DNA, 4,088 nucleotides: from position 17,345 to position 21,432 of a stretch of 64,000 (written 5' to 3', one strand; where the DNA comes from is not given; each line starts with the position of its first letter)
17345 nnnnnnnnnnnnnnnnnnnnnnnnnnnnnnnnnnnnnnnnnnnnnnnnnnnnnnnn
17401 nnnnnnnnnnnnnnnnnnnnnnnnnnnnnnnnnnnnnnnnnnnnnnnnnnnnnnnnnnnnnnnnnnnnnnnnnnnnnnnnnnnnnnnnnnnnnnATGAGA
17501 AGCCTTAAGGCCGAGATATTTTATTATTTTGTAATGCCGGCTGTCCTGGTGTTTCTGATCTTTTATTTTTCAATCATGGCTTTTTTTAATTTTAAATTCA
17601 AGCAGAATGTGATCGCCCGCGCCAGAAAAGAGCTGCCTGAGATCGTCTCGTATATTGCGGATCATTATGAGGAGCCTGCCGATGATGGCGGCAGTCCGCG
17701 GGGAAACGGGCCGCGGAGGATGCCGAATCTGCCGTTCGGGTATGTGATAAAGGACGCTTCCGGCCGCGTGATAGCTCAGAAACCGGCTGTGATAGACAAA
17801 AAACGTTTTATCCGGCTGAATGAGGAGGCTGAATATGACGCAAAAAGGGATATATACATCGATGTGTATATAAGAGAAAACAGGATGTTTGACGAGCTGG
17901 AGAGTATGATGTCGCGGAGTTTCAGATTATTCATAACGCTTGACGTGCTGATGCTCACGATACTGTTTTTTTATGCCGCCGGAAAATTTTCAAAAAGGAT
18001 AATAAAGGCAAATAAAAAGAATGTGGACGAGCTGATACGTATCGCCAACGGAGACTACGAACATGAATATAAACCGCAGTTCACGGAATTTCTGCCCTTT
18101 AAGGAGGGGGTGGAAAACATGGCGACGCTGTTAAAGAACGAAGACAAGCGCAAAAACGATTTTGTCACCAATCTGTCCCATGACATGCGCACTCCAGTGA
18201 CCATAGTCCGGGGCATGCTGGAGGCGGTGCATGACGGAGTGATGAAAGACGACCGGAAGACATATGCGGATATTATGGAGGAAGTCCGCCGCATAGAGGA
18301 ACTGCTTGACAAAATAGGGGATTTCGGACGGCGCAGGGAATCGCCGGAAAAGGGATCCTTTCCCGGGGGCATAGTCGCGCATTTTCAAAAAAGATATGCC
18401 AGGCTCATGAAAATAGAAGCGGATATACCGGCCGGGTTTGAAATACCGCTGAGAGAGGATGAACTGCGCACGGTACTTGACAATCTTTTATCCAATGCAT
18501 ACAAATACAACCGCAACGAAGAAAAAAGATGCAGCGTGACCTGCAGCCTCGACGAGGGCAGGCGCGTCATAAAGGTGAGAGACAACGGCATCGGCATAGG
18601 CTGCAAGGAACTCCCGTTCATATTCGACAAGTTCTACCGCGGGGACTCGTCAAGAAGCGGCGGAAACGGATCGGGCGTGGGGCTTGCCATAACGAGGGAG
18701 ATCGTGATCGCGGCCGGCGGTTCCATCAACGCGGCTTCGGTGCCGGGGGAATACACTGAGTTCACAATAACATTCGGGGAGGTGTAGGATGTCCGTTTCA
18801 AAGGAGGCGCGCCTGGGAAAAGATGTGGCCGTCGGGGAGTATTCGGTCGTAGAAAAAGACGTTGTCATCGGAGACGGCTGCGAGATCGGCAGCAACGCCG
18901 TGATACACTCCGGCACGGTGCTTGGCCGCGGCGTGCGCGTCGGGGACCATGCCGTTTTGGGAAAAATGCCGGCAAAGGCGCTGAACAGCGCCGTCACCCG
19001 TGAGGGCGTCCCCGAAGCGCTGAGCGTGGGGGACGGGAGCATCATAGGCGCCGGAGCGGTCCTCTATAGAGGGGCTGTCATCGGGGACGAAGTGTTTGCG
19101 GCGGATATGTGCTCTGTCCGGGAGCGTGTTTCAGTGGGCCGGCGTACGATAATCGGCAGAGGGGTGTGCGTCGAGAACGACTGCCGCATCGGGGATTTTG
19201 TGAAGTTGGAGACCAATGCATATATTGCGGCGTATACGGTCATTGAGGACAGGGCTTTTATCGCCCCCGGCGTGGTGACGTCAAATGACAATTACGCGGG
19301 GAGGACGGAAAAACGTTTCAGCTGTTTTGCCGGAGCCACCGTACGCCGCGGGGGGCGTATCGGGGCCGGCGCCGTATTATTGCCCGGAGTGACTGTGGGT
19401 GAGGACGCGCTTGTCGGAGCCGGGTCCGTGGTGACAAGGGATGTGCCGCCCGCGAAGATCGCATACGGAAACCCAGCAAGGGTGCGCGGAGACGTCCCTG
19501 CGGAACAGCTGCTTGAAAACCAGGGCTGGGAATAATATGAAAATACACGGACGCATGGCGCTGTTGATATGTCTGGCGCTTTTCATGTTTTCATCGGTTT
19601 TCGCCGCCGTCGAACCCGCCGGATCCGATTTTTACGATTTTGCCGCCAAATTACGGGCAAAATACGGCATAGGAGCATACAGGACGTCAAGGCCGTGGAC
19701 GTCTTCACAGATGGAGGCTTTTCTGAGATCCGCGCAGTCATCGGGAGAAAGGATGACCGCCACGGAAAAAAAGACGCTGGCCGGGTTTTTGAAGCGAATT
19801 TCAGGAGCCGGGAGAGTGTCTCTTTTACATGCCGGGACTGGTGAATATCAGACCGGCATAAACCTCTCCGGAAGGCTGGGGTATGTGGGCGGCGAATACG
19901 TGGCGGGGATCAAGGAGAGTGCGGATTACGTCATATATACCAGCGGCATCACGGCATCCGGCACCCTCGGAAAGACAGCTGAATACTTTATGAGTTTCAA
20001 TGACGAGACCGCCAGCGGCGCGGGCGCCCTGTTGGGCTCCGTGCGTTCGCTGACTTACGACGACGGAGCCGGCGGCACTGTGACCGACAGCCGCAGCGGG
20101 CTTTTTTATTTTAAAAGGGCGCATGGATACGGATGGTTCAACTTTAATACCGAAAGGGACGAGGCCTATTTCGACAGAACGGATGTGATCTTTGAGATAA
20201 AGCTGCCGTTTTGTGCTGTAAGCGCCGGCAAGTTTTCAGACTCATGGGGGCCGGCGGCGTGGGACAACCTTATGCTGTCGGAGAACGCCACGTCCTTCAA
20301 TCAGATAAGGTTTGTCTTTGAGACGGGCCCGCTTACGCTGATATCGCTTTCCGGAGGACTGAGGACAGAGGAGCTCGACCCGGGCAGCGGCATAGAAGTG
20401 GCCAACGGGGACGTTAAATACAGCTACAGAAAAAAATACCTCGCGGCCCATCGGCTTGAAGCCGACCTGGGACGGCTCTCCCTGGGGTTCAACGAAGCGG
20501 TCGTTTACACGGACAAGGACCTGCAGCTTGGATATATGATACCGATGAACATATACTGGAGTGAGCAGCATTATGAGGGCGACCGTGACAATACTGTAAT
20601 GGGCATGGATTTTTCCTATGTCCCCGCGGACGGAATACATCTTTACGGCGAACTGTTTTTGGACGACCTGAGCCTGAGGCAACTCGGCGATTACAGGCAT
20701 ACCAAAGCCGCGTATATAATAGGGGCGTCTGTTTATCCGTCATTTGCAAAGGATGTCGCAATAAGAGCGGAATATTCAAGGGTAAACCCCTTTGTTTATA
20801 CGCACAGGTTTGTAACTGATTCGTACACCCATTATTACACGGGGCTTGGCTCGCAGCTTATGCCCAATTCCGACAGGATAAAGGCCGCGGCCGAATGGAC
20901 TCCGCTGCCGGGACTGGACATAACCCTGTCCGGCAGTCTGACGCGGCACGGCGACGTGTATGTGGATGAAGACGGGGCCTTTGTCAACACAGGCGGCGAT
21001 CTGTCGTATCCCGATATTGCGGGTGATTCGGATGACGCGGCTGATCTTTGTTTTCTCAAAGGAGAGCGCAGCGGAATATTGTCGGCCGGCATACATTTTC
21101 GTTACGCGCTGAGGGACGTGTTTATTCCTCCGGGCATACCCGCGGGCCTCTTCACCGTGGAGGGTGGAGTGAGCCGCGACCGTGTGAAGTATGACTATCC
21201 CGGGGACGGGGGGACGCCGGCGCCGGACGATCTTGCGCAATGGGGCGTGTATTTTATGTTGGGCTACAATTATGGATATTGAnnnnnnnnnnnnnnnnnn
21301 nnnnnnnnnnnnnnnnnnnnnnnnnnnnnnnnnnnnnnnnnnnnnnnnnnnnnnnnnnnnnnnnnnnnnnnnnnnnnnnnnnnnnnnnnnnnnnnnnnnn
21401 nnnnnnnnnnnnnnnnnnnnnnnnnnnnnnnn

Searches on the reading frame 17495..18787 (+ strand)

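Call 15: search_protein_families(library=pfam, proteins=[window:17495-18787:+])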
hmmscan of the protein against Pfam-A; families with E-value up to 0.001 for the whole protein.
window:17495-18787:+ (430 aa): 2 families
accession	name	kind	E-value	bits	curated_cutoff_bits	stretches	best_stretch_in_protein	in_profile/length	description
PF02518.31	HATPase_c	-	1.1e-23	84.2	26.4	1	321-427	3-107/111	Histidine kinase-, DNA gyrase B-, and HSP90-like ATPase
PF00512.31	HisKA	-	5.2e-12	46.1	26.9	1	220-281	2-64/66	His Kinase A (phospho-acceptor) domain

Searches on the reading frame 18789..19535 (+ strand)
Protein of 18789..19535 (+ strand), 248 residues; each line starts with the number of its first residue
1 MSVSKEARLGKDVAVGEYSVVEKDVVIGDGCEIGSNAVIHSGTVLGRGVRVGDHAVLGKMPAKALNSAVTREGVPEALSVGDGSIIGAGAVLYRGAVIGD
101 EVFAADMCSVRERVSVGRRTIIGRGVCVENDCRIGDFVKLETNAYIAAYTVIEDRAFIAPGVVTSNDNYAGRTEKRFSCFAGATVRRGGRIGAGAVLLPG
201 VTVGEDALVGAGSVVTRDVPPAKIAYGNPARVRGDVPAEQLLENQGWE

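Call 15: search_protein_families(library=pfam, proteins=[window:18789-19535:+])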
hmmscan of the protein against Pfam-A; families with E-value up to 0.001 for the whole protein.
window:18789-19535:+ (248 aa): 7 families
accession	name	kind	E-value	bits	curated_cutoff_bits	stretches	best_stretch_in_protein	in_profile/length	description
PF00132.30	Hexapep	-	8.3e-34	114.3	27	5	7-40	2-35/36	Bacterial transferase hexapeptide (six repeats)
PF25084.1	LbH_EIF2B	-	2.7e-16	59.9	54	2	10-102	7-97/105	EIF2B subunit epsilon LbH domain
PF14602.12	Hexapep_2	-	5e-12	45.8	27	2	191-217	10-34/34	Hexapeptide repeat of succinyl-transferase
PF24894.1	Hexapep_GlmU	-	4e-08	33.8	23.3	0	8-63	36-89/104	GlmU-like, C-terminal hexapeptide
PF21711.3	DCTN5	-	5.3e-06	26.7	40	0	94-153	83-147/182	Dynactin subunit 5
PF25247.1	LbH_GLGC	-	0.00011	22.5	27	0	80-164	34-123/135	GLGC left-handed parallel beta-helix domain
PF25087.1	GMPPB_C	-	0.00072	19.7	39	0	78-155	23-98/110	GMPPB C-terminal domain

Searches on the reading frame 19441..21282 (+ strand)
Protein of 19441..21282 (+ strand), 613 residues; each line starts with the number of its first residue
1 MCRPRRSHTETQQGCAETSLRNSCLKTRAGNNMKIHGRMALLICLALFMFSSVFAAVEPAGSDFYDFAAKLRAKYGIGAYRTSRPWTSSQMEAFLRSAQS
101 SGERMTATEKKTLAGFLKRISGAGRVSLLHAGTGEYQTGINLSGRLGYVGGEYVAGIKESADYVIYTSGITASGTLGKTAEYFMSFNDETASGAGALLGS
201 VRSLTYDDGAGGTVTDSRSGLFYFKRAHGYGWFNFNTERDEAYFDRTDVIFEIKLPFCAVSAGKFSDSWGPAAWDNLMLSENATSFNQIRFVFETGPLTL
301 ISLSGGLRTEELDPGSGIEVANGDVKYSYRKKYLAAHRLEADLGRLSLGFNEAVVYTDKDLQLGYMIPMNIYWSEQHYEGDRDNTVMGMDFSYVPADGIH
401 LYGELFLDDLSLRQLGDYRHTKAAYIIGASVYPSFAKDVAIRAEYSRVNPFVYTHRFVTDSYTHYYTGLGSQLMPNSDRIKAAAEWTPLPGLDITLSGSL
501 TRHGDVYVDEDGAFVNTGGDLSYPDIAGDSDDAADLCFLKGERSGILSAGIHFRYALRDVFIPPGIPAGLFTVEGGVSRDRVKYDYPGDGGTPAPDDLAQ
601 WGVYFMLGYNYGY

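Call 6: search_protein_families(library=pfam, proteins=[window:19441-21282:+])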
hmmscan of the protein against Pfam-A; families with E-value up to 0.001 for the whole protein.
window:19441-21282:+ (613 aa): 1 family
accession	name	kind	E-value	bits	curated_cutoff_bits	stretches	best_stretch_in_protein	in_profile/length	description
PF14052.12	Caps_assemb_Wzi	-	1.8e-07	31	30.1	1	255-475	79-310/392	Capsule assembly protein Wzi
